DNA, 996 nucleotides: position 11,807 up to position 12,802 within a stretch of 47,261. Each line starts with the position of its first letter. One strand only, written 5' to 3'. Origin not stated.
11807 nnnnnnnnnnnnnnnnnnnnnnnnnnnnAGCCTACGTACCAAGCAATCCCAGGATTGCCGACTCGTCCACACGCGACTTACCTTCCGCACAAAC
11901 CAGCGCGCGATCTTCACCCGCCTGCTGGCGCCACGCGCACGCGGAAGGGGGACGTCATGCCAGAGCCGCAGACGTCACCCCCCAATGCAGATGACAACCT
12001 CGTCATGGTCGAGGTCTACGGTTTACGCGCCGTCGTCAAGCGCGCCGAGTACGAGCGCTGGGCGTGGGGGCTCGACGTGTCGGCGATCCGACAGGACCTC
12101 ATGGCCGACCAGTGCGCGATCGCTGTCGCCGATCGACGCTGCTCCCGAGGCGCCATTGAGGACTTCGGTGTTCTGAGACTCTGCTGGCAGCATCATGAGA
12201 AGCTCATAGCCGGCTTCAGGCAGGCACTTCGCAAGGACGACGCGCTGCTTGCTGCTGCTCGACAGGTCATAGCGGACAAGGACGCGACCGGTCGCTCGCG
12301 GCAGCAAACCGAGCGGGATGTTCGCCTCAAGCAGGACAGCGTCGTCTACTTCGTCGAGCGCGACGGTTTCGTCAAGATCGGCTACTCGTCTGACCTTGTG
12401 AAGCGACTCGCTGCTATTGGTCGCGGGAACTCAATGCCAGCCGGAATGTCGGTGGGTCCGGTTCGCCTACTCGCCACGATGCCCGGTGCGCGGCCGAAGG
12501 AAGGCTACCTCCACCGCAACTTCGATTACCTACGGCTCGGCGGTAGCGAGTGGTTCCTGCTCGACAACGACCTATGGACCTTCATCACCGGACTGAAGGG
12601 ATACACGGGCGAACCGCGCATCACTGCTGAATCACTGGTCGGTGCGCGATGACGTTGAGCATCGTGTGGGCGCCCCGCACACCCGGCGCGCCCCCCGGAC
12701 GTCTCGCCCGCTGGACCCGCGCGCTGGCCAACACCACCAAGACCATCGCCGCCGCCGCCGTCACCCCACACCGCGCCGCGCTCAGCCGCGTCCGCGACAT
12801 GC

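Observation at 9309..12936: Opposite-strand accessory island splits the terminase-portal junction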

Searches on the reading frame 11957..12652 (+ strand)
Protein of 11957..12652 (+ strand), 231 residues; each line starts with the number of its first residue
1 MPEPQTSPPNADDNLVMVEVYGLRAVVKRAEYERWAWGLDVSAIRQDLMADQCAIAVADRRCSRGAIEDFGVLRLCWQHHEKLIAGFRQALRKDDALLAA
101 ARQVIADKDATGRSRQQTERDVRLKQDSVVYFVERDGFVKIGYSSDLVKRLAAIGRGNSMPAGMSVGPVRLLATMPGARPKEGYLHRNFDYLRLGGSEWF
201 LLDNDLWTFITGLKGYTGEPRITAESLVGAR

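Call 6: search_protein_families(library=pfam, max_evalue=0.1, proteins=[window:11957-12652:+])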
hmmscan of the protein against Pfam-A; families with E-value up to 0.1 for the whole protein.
window:11957-12652:+ (231 aa): 2 families
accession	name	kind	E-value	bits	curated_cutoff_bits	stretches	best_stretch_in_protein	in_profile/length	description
PF13455.12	MUG113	-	7.5e-05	23.7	22.3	1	139-204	1-63/73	Meiotically up-regulated gene 113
PF10544.15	T5orf172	-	0.00056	20.8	20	1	131-205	4-91/101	T5orf172 domain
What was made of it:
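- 11957..12652 (+): g9, a 231-aa T5orf172/GIY-YIG-type protein with an N-terminal C-C-C-H motif. Homing-endonuclease-type insertion. Pfam MUG113 and T5orf172 above cut-offs (call 6).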

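Call 7: search_protein_families(library=phrogs, max_evalue=0.1, proteins=[window:11957-12652:+])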
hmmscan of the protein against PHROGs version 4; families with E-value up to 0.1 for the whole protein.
window:11957-12652:+ (231 aa): 4 families
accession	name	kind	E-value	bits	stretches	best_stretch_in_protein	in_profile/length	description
phrog_8130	-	unknown function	6.8e-09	36.2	1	126-210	178-259/434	-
phrog_4284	-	unknown function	1.2e-08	35.9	1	84-205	43-156/171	-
phrog_8604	-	unknown function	7.9e-08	33.2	1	111-214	108-198/200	-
phrog_17889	-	DNA, RNA and nucleotide metabolism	0.0063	17.1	1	135-204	70-136/157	endonuclease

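Call 26: search_protein_families(library=padloc, max_evalue=0.1, proteins=[window:11957-12652:+])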
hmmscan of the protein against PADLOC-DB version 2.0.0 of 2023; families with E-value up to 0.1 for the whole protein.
window:11957-12652:+ (231 aa): 1 family
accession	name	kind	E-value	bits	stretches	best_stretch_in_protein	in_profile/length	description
PDLC05043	PDC-S57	-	0.012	13.2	1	137-165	17-45/221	-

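Call 27: search_protein_families(library=ncbifam, max_evalue=0.1, proteins=[window:11957-12652:+])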
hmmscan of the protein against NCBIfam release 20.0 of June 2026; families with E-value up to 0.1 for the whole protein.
window:11957-12652:+ (231 aa): 0 families

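Call 36: find_homologous_proteins(query=window:11957-12652:+)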
Query window:11957-12652:+ (231 aa): 20 proteins with E <= 0.001 among 3389 candidates.
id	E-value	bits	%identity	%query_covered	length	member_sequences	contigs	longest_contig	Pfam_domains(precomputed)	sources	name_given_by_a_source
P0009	5.0e-151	518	100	100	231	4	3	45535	-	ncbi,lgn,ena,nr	ncbi:MAG TPA: GIY-YIG nuclease family protein [Pseudonocardiaceae bacterium]|nr:GIY-YIG nuclease fam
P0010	2.3e-44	169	49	76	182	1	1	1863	PF13455.13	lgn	-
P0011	2.4e-36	143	43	76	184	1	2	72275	PF10544.16,PF13455.13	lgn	-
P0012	1.9e-34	137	43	72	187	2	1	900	PF10544.16,PF13455.13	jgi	-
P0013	2.0e-32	130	46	71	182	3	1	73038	PF13455.13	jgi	jgi:T5orf172 domain.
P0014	4.5e-32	129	47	67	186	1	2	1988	PF13455.13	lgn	-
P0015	1.6e-31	127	45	71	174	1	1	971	PF10544.16,PF13455.13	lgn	-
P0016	4.3e-31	126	44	69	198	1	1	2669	PF13455.13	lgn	-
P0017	3.1e-30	123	44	71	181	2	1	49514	PF10544.16,PF13455.13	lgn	-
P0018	4.5e-29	119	43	67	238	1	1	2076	PF13455.13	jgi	jgi:hypothetical protein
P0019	3.8e-27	113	46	61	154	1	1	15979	PF10544.16,PF13455.13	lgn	-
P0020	8.2e-25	106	47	54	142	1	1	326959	PF10544.16,PF13455.13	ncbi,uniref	ncbi:GIY-YIG nuclease family protein [Streptomyces sp. NPDC056682]|uniref:GIY-YIG nuclease family pr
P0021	2.4e-24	104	50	55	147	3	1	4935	PF10544.16,PF13455.13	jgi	-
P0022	2.2e-22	98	58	38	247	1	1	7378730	PF10544.16,PF13455.13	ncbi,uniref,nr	ncbi:GIY-YIG nuclease family protein [Thermomonospora cellulosilytica]|uniref:Bacteriophage T5 Orf17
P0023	1.6e-19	88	42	71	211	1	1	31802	PF13455.13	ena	-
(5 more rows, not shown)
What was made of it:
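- On T5orf172 / GIY-YIG-type homing endonuclease gene (g9): A source names it 'GIY-YIG nuclease family protein' (call 36).
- Closest known: Free-standing T5orf172. Different: The family here is a small actinobacterial clade of about 20 clusters (call 36).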

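Call 37: find_encoding_contigs(protein=P0017, flank=6000, max_places=2)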
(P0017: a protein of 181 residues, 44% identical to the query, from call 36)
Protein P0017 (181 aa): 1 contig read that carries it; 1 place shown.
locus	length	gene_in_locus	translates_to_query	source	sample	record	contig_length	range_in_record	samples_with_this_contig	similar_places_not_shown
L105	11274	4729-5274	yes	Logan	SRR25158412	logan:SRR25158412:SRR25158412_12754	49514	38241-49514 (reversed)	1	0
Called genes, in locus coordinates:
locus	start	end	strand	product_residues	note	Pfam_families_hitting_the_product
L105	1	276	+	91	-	?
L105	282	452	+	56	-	-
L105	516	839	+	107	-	-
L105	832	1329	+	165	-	PF19563:DUF6085 (weak)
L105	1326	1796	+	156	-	-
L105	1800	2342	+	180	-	-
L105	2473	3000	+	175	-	-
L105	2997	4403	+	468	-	PF04466:Terminase_3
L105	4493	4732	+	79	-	-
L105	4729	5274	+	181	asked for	PF10544:T5orf172 (weak), PF13455:MUG113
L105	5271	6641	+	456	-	PF04860:Phage_portal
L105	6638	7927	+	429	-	PF00574:CLP_protease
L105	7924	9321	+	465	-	PF05065:Phage_capsid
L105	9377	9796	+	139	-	-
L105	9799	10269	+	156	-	-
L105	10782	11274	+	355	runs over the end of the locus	-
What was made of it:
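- Closest known: Free-standing T5orf172. Same: A homologue occupies the same junction in an unrelated-TerL phage (call 37).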

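Call 38: find_encoding_contigs(protein=P0011, flank=6000, max_places=2)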
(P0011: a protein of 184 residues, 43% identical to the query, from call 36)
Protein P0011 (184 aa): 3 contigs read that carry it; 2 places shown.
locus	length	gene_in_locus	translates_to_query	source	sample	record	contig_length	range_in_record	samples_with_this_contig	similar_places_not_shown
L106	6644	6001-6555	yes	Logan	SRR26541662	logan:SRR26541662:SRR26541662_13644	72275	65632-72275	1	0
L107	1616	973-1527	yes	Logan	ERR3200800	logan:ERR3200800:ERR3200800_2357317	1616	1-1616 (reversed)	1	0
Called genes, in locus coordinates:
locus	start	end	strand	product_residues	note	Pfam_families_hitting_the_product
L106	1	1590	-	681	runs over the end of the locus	-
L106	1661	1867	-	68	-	-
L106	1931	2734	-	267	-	-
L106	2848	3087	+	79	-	-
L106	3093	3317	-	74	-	-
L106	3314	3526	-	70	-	-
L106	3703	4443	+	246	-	PF27520:SP15_N (faint)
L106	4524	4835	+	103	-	PF13828:DUF4190 (weak)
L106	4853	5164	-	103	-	-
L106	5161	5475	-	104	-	-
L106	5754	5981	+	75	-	PF00392:GntR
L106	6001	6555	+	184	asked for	PF10544:T5orf172 (weak), PF13455:MUG113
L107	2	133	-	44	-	?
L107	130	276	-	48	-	-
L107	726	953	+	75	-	PF00392:GntR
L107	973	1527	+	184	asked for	PF10544:T5orf172 (weak), PF13455:MUG113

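Call 39: find_encoding_contigs(protein=P0013, flank=6000, max_places=2)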
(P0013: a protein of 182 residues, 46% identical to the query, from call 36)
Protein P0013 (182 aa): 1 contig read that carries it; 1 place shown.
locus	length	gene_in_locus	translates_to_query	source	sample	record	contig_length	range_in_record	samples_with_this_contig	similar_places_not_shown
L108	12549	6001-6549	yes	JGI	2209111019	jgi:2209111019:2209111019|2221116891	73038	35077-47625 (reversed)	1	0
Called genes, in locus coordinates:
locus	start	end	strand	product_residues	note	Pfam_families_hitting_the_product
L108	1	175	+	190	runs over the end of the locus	-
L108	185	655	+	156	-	-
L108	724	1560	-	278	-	-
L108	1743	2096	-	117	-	-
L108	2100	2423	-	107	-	-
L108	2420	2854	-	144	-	-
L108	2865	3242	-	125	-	-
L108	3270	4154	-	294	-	PF01183:Glyco_hydro_25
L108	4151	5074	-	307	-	-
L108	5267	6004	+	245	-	-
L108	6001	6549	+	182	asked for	PF13455:MUG113 (weak)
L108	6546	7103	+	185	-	-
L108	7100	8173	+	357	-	PF13692:Glyco_trans_1_4, PF13524:Glyco_trans_1_2, PF00534:Glycos_transf_1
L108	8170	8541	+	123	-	-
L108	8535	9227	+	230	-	-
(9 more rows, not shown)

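Call 62: search_solved_structures(query=window:11957-12652:+, max_evalue=1)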
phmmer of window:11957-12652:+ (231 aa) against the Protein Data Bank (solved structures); distinct sequences matched with E-value up to 1: 4.
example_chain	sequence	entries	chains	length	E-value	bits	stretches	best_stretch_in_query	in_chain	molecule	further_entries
1h10_A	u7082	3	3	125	0.87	12.1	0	179-210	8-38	RAC-ALPHA SERINE/THREONINE KINASE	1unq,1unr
7myx_A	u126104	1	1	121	0.92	12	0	180-210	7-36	RAC-alpha serine/threonine-protein kinase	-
1unp_A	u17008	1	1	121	0.93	12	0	180-210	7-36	RAC-ALPHA SERINE/THREONINE KINASE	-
2uvm_A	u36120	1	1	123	0.96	12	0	180-210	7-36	RAC-ALPHA SERINE/THREONINE-PROTEIN KINASE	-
